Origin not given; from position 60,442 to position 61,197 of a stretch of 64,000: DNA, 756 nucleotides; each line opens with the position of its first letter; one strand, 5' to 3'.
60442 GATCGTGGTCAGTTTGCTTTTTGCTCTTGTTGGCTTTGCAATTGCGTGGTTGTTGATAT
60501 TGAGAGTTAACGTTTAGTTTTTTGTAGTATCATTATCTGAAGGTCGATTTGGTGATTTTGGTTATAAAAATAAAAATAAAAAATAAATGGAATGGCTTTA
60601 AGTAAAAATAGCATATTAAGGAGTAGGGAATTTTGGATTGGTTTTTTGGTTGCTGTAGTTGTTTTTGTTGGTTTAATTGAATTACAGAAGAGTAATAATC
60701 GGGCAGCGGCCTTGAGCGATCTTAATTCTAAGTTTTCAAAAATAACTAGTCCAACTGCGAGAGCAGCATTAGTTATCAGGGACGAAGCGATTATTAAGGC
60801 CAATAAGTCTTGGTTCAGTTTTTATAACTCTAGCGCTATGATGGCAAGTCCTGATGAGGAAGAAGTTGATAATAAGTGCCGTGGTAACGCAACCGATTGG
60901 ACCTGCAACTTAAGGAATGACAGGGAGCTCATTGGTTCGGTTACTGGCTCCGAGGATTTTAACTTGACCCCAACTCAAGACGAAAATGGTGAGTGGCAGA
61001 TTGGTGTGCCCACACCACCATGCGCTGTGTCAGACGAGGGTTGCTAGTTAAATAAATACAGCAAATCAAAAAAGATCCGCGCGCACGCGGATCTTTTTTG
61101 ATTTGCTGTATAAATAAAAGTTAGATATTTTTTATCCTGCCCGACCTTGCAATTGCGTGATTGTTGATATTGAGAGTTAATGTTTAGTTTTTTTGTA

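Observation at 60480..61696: Recent tandem duplication producing two small anchored secreted proteins with the same N-terminus but unrelated C-terminal domains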

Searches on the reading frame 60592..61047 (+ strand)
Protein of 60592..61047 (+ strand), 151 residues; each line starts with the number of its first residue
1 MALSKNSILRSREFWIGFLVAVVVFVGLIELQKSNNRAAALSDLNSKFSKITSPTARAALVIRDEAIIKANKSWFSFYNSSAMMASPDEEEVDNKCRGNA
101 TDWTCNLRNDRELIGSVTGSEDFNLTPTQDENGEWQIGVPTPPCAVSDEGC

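Call 8: search_protein_families(library=pfam, proteins=[window:60592-61047:+], max_evalue=1)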
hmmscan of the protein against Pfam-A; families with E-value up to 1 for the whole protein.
window:60592-61047:+ (151 aa): 0 families

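Call 9: find_homologous_proteins(query=window:60592-61044:+, max_evalue=0.01)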
Query seq(151 aa) (151 aa): 4 proteins with E <= 0.01 among 33 candidates.
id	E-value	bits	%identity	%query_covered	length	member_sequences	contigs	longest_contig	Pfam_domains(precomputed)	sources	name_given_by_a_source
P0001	3.0e-95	334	100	100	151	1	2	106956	-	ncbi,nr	ncbi:MAG: hypothetical protein KBC81_02295 [Candidatus Pacebacteria bacterium]|nr:hypothetical prote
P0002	2.0e-17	82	54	54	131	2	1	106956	-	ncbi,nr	ncbi:MAG: hypothetical protein KBC81_02300 [Candidatus Pacebacteria bacterium]|nr:hypothetical prote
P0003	1.1e-14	73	53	50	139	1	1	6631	-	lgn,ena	-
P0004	4.6e-13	67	48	50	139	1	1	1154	-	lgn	-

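Call 12: find_encoding_contigs(protein=P0003, flank=5000)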
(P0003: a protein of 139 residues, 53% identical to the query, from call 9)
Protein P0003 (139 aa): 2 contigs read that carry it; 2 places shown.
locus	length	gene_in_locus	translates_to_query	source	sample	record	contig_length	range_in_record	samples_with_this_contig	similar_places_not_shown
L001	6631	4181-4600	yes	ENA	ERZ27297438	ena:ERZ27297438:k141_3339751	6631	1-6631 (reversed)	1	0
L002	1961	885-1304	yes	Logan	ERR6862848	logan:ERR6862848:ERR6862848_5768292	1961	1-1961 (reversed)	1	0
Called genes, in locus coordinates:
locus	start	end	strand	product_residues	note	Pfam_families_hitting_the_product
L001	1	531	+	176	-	?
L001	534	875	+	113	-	-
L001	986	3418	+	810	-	PF00521:DNA_topoisoIV, PF03989:DNA_gyraseA_C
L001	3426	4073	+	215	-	PF00571:CBS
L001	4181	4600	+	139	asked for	-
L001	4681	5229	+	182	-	PF01209:Ubie_methyltran, PF05175:MTS, PF13847:Methyltransf_31, PF08241:Methyltransf_11, PF08242:Methyltransf_12, PF13649:Methyltransf_25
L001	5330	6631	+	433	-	PF01547:SBP_bac_1, PF13416:SBP_bac_8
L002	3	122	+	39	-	?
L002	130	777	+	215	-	PF00571:CBS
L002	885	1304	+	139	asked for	-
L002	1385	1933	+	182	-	PF01209:Ubie_methyltran, PF05175:MTS, PF13847:Methyltransf_31, PF08241:Methyltransf_11, PF08242:Methyltransf_12, PF13649:Methyltransf_25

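Call 21: find_homologous_proteins(query=A3, max_evalue=0.001)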
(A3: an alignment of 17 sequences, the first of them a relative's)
Query A3 (17 sequences) (151 aa, profile of the alignment): 18 proteins with E <= 0.001 among 3802 candidates.
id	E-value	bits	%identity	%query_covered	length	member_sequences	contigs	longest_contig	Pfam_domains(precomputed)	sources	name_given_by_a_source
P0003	9.9e-45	170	53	50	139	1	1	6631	-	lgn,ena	-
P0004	1.4e-44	169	48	50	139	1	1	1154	-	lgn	-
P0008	4.8e-40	154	32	75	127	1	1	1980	-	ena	-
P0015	8.4e-40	154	38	81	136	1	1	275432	-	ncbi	-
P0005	1.4e-39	153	52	50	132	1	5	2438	-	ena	-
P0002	2.9e-39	152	54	54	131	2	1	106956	-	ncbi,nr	ncbi:MAG: hypothetical protein KBC81_02300 [Candidatus Pacebacteria bacterium]|nr:hypothetical prote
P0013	3.0e-39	152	25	83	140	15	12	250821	-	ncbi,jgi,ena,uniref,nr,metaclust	ncbi:MAG: hypothetical protein A3F50_02715 [Candidatus Yanofskybacteria bacterium RIFCSPHIGHO2_12_FU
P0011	7.7e-39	151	31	80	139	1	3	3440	-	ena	-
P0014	1.4e-37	147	36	44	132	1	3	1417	-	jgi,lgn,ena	-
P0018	8.1e-37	144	32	47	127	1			-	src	-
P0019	1.9e-35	140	27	58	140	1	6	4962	-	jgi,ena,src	-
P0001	3.1e-35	139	100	100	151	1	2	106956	-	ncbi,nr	ncbi:MAG: hypothetical protein KBC81_02295 [Candidatus Pacebacteria bacterium]|nr:hypothetical prote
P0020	1.4e-32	130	35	45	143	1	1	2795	-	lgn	-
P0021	3.9e-29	119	50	42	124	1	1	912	-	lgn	-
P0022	1.4e-24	105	25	42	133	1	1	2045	-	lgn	-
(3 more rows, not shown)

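Call 37: predict_structure(alignment_id=A4)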
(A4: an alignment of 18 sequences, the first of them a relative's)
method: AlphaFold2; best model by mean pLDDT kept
length: 151 residues; sequences in the alignment: 18
mean_pLDDT: 69.8   pTM: 0.47
mean pLDDT of the five models: 69.8, 68.4, 64.8, 63.6, 62.6
residues with pLDDT >= 90: 32; 70-90: 39; 50-70: 49; < 50: 31
segments of 3 or more residues with pLDDT < 50: 88-91, 99-101, 107-125
pLDDT, mean of each block of 10 residues (from residue 1): 68 93 95 91 90 89 87 71 52 51 49 41 51 63 56 55
secondary structure, 60 per line:
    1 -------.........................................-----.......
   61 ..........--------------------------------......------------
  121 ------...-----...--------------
elements in order: H8-48 H54-70 H103-108 E127-129 E135-137

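Call 40: find_related_loci(query=A2, collection=genome_contigs, flank=3000)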
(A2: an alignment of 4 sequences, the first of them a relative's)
Query A2 (151 aa) in genome_contigs; peptide patterns used: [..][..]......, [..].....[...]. (x = any residue, [..] = any of these).
143 stretches matched a pattern, but none encodes a relative of the query by tblastn (E <= 1e-3).

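Call 41: find_related_loci(query=A2, collection=metagenome_contigs, flank=3000)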
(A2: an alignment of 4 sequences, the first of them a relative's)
Query A2 (151 aa) in metagenome_contigs; peptide patterns used: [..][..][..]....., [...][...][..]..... (x = any residue, [..] = any of these).
369 stretches matched a pattern, but none encodes a relative of the query by tblastn (E <= 1e-3).

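Call 45: search_protein_families(library=pfam, alignment_id=A3, max_evalue=1)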
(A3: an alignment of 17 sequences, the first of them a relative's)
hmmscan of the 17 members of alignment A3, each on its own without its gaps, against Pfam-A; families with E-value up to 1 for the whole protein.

A. member 1, P0001 (151 aa): 0 families

B. families by the number of members that match (of 17 scanned): 16 families
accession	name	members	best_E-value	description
PF10818.13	SecM_small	2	0.014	secA translation cis-regulator SecM, small type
PF14316.11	DUF4381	1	0.016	Domain of unknown function (DUF4381)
PF08602.15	Mgr1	1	0.018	Mgr1-like, i-AAA protease complex subunit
PF10536.15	PMD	1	0.033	Plant mobile domain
PF10883.13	DUF2681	1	0.04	Protein of unknown function (DUF2681)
PF04531.18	Phage_holin_1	1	0.044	Bacteriophage holin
PF17567.7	DUF5473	1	0.052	Family of unknown function (DUF5473)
PF07007.17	LprI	1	0.061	Lysozyme inhibitor LprI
PF16133.10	DUF4844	1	0.063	Domain of unknown function (DUF4844)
PF04713.17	Pox_I5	1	0.073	Poxvirus protein I5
PF06169.17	DUF982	1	0.078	Protein of unknown function (DUF982)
PF07646.21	Kelch_2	1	0.08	Kelch motif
PF09663.15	Amido_AtzD_TrzD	1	0.12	Amidohydrolase ring-opening protein (Amido_AtzD_TrzD)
PF13624.11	SurA_N_3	1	0.14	SurA-like N-terminal domain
PF07271.16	Cytadhesin_P30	1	0.27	Cytadhesin P30/P32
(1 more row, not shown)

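Call 46: search_solved_structures(query=A3, max_evalue=10)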
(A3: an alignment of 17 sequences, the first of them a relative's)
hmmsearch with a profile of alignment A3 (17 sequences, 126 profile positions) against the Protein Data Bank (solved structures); distinct sequences matched with E-value up to 10: 1.
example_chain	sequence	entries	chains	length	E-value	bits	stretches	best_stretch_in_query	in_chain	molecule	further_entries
8c6j_CF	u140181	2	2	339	0.008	19.5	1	32-116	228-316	Protein FAM50A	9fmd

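Call 47: find_encoding_contigs(protein=P0001, flank=3000, max_places=6)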
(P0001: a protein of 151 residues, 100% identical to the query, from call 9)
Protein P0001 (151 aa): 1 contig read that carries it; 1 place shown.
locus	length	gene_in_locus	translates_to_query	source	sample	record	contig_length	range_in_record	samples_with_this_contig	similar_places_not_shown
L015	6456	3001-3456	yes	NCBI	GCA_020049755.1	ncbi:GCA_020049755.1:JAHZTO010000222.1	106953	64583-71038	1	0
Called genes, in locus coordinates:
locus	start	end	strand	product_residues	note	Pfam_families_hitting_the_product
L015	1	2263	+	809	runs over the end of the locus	PF00521:DNA_topoisoIV, PF03989:DNA_gyraseA_C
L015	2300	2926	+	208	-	PF00571:CBS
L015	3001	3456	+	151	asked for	-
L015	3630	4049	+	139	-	-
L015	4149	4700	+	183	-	PF01135:PCMT (weak), PF01209:Ubie_methyltran, PF05175:MTS, PF13847:Methyltransf_31, PF13649:Methyltransf_25, PF08241:Methyltransf_11, PF08242:Methyltransf_12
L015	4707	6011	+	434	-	PF01547:SBP_bac_1, PF13416:SBP_bac_8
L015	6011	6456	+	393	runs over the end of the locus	PF18895:T4SS_pilin (weak), PF01464:SLT (weak)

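Call 48: list_cluster_members(proteins=[P0001, P0002, P0003, P0007, P0005])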
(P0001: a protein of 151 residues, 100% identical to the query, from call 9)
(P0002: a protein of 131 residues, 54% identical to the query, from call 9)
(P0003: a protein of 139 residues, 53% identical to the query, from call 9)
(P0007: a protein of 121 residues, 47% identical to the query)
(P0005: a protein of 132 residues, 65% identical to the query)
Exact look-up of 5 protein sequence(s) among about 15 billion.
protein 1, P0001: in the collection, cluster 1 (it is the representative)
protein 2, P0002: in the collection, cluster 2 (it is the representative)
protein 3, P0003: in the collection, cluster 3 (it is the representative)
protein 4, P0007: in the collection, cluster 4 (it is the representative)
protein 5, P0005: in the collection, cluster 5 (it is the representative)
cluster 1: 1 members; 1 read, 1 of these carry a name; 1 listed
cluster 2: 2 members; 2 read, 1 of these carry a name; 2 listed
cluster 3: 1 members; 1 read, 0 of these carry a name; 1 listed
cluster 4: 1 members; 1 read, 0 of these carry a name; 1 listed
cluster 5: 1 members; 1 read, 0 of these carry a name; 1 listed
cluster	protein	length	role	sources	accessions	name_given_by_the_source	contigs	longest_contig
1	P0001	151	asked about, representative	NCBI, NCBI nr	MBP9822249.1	MAG: hypothetical protein KBC81_02295 [Candidatus Pacebacteria bacterium] | hypothetical protein [Candidatus Paceibacterota bacterium]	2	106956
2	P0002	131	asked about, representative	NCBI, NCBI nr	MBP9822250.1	MAG: hypothetical protein KBC81_02300 [Candidatus Pacebacteria bacterium] | hypothetical protein [Candidatus Paceibacterota bacterium]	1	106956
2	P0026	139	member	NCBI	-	-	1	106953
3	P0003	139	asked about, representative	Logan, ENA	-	-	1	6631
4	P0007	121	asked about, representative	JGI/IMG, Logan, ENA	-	-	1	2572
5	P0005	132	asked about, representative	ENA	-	-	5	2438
